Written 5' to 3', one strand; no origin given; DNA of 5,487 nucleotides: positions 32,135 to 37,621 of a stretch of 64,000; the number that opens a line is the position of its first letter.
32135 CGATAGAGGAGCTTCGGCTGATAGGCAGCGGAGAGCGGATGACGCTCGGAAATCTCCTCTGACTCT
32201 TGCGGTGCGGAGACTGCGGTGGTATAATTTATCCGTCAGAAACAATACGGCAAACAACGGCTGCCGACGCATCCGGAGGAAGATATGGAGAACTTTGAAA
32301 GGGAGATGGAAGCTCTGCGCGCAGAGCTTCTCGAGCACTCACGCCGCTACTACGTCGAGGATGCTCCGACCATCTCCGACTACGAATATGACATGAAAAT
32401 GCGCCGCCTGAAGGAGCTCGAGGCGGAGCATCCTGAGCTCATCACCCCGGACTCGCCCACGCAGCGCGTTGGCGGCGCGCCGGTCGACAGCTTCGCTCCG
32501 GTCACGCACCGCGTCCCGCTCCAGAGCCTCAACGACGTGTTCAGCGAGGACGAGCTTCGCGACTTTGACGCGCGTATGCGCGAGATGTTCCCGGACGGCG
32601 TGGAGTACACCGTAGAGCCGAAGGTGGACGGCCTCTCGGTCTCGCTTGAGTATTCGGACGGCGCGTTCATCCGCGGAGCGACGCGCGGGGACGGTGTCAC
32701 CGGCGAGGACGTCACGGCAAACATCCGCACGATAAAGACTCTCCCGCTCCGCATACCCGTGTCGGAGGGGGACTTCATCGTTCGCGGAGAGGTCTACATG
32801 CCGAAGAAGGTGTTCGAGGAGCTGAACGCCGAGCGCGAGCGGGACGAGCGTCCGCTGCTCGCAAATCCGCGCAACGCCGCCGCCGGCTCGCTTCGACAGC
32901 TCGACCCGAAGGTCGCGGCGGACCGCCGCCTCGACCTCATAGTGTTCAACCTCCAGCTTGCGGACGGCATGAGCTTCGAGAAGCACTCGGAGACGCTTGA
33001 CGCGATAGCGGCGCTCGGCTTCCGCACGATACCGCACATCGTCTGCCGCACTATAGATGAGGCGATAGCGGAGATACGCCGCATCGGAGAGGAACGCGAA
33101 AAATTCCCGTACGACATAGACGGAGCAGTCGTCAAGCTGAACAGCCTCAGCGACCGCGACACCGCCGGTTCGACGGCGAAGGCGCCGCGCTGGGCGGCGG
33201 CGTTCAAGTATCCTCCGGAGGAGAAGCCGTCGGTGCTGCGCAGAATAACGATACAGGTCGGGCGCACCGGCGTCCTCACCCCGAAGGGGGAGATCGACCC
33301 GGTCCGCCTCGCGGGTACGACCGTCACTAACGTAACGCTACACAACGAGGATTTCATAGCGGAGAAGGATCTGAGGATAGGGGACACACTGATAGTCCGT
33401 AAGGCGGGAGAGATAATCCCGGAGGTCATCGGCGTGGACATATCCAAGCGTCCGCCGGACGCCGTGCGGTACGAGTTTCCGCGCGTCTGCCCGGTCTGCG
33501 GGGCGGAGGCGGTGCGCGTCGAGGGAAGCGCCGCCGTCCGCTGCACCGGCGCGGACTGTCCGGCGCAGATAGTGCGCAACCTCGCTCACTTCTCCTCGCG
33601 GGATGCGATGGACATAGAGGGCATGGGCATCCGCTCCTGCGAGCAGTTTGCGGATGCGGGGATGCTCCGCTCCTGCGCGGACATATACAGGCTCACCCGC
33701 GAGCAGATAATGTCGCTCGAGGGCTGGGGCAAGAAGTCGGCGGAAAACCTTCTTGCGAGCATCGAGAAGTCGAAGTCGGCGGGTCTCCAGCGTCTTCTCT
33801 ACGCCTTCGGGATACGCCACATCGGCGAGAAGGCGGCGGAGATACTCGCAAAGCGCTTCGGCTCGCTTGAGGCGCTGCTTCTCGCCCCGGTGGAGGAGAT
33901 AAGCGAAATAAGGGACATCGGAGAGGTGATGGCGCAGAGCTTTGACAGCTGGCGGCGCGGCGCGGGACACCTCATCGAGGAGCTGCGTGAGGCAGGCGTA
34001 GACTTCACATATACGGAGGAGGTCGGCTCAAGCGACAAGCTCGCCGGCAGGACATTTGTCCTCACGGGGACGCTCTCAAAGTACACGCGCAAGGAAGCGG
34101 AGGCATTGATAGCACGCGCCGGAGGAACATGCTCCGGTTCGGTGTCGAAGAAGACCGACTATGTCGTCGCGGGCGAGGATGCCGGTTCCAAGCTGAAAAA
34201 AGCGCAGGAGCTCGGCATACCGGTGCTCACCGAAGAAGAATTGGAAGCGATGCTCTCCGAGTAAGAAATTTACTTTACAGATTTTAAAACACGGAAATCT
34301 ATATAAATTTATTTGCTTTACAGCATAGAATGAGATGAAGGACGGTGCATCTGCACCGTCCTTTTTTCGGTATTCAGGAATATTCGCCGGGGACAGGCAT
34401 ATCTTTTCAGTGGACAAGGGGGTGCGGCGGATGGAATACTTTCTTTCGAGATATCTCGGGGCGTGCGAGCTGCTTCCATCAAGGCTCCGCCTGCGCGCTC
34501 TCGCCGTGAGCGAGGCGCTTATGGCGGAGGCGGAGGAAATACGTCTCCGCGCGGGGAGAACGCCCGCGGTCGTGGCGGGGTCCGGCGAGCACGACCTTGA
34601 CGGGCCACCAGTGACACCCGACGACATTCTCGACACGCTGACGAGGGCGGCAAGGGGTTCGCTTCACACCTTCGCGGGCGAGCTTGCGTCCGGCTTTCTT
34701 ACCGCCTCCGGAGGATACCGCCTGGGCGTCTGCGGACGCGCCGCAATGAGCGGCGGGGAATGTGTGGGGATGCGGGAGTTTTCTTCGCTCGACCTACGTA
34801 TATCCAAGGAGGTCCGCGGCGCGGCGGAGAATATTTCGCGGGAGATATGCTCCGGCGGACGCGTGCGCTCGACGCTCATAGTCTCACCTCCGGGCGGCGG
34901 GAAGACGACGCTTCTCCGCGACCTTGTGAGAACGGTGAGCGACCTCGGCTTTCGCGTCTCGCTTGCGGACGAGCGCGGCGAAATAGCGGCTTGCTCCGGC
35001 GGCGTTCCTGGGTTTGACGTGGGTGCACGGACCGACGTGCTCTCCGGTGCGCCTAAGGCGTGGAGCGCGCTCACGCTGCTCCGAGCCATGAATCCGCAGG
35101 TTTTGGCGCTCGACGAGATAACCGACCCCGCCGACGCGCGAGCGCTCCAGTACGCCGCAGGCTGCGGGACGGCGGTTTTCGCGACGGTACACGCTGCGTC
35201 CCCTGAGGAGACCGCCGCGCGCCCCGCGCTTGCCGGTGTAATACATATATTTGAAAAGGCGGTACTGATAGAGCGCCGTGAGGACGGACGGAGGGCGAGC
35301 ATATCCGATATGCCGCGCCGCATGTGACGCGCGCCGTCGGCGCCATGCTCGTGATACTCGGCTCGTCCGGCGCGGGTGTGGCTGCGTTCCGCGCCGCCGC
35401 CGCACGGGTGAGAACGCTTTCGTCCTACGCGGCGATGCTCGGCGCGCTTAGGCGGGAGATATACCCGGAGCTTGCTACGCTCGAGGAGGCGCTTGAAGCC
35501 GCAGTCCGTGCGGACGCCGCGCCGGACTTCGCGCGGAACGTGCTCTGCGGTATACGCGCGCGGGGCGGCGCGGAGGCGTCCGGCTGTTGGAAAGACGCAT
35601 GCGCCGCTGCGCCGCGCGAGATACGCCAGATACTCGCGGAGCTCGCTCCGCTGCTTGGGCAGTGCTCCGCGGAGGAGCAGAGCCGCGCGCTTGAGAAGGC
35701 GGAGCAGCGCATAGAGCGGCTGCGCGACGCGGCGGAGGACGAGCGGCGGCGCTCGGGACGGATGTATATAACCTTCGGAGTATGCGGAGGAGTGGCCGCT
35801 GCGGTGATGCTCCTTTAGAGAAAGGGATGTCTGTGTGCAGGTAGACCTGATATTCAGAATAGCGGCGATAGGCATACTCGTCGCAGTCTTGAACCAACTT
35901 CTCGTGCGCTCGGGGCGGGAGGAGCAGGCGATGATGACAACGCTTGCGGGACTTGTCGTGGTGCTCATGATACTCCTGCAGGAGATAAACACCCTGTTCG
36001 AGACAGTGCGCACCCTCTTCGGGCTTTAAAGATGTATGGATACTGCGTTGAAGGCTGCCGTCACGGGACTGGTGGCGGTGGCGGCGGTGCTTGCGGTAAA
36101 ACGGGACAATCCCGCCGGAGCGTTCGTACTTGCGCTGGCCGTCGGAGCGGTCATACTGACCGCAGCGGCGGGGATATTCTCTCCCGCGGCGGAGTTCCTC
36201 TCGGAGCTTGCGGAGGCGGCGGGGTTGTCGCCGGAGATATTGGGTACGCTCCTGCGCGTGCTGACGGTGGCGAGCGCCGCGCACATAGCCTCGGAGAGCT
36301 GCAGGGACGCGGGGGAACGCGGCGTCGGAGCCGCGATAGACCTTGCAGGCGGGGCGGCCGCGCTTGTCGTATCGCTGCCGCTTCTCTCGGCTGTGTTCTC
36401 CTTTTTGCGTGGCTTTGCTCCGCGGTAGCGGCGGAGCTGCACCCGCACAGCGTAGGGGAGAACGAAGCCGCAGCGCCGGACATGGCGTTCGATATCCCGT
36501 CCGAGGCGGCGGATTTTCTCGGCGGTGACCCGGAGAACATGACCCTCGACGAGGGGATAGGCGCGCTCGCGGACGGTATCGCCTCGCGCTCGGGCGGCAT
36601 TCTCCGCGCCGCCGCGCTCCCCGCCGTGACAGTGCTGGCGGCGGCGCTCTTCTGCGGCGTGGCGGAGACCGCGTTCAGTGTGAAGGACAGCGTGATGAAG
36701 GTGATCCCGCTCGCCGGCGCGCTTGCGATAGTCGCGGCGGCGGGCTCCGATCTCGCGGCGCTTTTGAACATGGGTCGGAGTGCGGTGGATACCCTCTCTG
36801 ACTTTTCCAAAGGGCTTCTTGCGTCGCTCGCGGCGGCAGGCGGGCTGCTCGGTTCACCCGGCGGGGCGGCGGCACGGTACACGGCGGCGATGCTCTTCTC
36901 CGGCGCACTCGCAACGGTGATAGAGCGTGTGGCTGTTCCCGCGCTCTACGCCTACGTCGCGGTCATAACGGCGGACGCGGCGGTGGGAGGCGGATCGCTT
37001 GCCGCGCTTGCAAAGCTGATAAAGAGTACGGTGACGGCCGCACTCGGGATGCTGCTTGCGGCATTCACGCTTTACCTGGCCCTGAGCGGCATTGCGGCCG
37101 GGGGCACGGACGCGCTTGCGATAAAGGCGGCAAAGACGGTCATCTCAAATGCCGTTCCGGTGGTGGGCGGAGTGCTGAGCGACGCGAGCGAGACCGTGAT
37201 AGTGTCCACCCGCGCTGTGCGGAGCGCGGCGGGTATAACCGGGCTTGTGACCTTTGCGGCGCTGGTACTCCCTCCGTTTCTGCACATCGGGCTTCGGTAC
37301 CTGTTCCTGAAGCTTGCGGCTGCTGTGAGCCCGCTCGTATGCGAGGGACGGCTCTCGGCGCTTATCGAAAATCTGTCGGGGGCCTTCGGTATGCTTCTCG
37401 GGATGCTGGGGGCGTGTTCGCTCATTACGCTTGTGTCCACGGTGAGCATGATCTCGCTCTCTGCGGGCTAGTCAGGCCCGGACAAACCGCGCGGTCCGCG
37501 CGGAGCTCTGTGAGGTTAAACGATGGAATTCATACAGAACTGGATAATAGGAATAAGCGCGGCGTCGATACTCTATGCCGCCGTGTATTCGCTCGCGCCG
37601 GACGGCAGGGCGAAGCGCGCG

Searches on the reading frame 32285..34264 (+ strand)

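Call 57: search_protein_families(library=pfam, proteins=[window:32285-34264:+], max_evalue=0.00001)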
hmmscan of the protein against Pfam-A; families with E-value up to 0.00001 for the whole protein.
window:32285-34264:+ (659 aa): 9 families
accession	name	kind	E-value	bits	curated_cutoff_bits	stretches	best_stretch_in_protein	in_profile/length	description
PF01653.23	DNA_ligase_aden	-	6.5e-83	278.6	27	1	69-312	3-253/253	NAD-dependent DNA ligase adenylation domain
PF03120.22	DNA_ligase_OB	-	4e-30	104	32.9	1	317-391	3-77/79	NAD-dependent DNA ligase OB-fold domain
PF12826.13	HHH_2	-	5.8e-19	68.5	27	1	503-556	1-54/64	Helix-hairpin-helix motif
PF00533.33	BRCT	-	1.5e-17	64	21.3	1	583-656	3-77/78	BRCA1 C Terminus (BRCT) domain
PF14520.12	HHH_5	-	9.9e-13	48.8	27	0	439-494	2-56/57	Helix-hairpin-helix domain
PF03119.21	DNA_ligase_ZBD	-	3.7e-09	36.7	25.8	1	402-427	2-27/27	NAD-dependent DNA ligase C4 zinc finger domain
PF12738.14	PTCB-BRCT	-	2.6e-08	34.2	22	1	594-649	6-60/63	twin BRCT domain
PF22745.1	Nlig-Ia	-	1.8e-07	32.2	27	1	7-54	5-52/92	DNA ligase-like, N-terminal NAD+-binding domain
PF00633.29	HHH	-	6.4e-06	26.2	24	0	471-491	9-29/30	Helix-hairpin-helix motif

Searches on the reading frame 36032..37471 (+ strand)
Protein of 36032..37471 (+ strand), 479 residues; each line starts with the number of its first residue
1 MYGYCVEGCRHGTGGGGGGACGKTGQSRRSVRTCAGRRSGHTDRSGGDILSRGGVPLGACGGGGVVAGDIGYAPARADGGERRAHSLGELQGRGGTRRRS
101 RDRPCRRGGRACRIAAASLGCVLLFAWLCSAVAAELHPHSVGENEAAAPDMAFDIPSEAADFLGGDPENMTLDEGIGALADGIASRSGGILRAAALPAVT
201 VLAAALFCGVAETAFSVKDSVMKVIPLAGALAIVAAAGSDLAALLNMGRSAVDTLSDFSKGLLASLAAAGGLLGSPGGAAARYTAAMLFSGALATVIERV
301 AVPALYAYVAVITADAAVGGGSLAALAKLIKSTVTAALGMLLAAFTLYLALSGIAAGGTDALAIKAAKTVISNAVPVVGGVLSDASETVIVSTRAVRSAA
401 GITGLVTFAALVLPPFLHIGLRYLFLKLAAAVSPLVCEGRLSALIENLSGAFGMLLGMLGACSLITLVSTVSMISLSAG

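Call 57: search_protein_families(library=pfam, proteins=[window:36032-37471:+], max_evalue=0.00001)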
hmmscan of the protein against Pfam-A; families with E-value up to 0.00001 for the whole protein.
window:36032-37471:+ (479 aa): 1 family
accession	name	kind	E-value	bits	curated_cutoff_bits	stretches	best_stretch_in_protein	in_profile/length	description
PF09546.15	Spore_III_AE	-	9.1e-35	120.8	27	1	201-474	44-318/321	Stage III sporulation protein AE (spore_III_AE)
